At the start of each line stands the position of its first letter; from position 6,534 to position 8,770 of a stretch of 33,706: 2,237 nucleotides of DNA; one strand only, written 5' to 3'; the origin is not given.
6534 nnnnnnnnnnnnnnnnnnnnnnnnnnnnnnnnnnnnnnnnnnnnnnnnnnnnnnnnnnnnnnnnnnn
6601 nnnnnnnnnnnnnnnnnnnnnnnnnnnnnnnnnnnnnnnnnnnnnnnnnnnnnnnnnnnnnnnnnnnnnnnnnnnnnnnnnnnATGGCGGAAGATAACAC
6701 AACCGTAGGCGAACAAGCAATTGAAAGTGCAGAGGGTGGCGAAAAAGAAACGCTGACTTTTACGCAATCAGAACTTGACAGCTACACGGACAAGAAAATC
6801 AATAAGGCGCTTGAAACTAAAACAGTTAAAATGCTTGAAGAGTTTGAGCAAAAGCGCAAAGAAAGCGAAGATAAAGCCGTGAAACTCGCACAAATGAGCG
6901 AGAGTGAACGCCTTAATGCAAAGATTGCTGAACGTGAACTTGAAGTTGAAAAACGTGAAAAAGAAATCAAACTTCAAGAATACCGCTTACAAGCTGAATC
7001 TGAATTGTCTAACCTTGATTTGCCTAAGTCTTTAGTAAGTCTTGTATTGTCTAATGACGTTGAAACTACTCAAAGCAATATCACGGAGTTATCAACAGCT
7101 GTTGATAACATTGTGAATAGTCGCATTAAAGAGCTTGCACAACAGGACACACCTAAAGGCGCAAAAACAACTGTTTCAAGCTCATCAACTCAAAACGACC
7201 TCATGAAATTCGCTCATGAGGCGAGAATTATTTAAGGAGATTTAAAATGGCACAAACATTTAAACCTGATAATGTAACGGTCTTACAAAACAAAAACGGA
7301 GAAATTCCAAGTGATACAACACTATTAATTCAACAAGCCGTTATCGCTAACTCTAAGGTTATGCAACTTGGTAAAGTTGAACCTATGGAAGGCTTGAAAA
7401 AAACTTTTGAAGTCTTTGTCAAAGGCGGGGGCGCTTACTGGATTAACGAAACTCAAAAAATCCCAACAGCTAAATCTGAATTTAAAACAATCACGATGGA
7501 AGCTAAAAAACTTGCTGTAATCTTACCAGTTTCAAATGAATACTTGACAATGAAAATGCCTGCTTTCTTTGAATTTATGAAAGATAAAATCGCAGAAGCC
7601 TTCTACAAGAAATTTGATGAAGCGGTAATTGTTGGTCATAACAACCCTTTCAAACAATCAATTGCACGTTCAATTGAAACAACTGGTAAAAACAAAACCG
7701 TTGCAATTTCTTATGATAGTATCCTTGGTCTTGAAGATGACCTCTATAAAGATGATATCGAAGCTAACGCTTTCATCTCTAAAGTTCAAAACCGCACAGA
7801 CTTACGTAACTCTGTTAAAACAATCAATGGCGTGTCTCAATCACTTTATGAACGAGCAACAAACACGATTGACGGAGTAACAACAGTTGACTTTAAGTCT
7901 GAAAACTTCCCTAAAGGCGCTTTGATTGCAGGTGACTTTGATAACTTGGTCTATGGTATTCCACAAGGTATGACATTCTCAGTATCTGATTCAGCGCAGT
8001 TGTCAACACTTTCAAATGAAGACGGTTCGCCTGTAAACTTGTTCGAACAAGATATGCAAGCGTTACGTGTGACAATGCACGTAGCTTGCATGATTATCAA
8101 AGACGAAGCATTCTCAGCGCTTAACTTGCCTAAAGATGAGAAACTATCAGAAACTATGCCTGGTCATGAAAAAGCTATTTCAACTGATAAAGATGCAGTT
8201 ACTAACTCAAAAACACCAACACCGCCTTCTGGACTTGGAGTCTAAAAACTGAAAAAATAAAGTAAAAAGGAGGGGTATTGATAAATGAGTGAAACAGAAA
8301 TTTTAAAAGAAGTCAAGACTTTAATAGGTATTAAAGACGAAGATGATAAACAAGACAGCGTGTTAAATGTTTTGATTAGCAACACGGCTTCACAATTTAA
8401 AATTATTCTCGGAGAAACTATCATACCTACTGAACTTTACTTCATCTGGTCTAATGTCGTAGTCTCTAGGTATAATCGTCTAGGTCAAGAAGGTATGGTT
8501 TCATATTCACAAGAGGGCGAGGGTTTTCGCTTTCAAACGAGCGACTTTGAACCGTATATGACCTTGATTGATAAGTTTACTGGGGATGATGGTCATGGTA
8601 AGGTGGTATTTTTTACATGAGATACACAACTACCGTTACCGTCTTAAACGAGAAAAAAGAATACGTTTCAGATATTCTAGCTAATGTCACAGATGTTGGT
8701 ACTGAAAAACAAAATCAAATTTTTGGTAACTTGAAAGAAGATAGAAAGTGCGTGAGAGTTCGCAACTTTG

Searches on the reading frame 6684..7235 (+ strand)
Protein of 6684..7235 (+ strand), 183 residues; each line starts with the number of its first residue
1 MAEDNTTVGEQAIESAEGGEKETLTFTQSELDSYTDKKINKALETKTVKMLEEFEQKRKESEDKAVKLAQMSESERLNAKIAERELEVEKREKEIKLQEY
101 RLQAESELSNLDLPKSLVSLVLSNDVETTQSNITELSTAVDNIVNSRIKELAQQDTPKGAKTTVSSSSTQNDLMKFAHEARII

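Call 10: search_protein_families(library=pfam, proteins=[window:6684-7235:+])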
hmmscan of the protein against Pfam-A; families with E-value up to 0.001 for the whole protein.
window:6684-7235:+ (183 aa): 1 family
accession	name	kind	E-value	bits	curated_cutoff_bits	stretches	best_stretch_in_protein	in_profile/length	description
PF14265.11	DUF4355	-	1.3e-18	67.8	25.4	1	28-153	2-123/124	Capsid assembly scaffolding protein Gp46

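Call 11: search_protein_families(library=phrogs, proteins=[window:6684-7235:+])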
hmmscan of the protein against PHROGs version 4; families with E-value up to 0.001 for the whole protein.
window:6684-7235:+ (183 aa): 1 family
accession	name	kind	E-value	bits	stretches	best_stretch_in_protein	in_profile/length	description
phrog_172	-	head and packaging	1.4e-29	104.8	1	2-172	31-198/229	head scaffolding protein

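Call 15: find_encoding_contigs(protein=window:6684-7235:+, flank=3000, max_places=10)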
Protein window:6684-7235:+ (183 aa): 24 contigs read that carry it; 1 place shown.
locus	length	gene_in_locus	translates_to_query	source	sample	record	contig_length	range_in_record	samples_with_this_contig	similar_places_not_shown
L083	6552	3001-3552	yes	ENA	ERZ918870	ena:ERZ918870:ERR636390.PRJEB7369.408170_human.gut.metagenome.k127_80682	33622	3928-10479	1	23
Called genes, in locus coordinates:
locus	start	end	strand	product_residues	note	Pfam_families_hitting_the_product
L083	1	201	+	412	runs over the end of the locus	PF03237:Terminase_6N, PF17289:Terminase_6C (faint), PF04466:Terminase_3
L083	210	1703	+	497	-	PF05133:SPP1_portal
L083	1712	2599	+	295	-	PF04233:Phage_Mu_F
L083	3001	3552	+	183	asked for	PF14265:DUF4355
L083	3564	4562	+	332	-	PF05065:Phage_capsid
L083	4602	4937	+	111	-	PF05135:Phage_connect_1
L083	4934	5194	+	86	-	-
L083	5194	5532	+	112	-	-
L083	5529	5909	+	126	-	-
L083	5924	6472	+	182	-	PF06199:Phage_tail_2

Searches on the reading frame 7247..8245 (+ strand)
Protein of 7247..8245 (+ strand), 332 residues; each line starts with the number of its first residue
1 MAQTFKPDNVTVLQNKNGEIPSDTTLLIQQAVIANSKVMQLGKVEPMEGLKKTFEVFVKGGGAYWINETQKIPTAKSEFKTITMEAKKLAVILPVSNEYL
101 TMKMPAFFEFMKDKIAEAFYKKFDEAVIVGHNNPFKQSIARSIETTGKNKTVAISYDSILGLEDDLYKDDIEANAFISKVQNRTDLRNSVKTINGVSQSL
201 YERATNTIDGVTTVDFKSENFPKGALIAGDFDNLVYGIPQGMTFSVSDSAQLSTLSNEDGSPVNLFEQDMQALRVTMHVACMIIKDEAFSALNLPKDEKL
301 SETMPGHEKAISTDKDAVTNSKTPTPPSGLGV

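Call 10: search_protein_families(library=pfam, proteins=[window:7247-8245:+])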
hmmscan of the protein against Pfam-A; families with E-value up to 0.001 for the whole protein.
window:7247-8245:+ (332 aa): 1 family
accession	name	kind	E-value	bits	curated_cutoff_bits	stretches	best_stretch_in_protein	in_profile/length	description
PF05065.19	Phage_capsid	-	1.7e-33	116.7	24.2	1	20-293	5-279/280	Phage capsid family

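Call 11: search_protein_families(library=phrogs, proteins=[window:7247-8245:+])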
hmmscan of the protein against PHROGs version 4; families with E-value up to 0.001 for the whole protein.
window:7247-8245:+ (332 aa): 2 families
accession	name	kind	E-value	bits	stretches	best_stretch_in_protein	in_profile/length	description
phrog_10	-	head and packaging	6e-52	178.6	1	9-299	358-640/752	major head protein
phrog_617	-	head and packaging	8.3e-19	68.9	1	35-291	367-620/626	major head protein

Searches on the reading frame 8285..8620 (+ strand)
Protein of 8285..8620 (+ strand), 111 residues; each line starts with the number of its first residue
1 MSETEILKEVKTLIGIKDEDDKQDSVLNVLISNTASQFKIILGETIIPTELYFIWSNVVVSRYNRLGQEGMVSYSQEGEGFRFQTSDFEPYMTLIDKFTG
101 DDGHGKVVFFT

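Call 10: search_protein_families(library=pfam, proteins=[window:8285-8620:+])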
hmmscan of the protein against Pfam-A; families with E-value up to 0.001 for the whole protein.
window:8285-8620:+ (111 aa): 1 family
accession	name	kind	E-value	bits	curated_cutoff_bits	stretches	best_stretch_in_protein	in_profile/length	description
PF05135.19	Phage_connect_1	-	9.1e-17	61.7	21.2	1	7-97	4-99/101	Phage gp6-like head-tail connector protein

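Call 11: search_protein_families(library=phrogs, proteins=[window:8285-8620:+])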
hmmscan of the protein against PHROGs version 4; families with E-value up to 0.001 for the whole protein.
window:8285-8620:+ (111 aa): 1 family
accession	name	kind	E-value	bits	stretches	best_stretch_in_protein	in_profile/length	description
phrog_132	-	connector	1.2e-26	94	1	1-109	7-119/124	head-tail adaptor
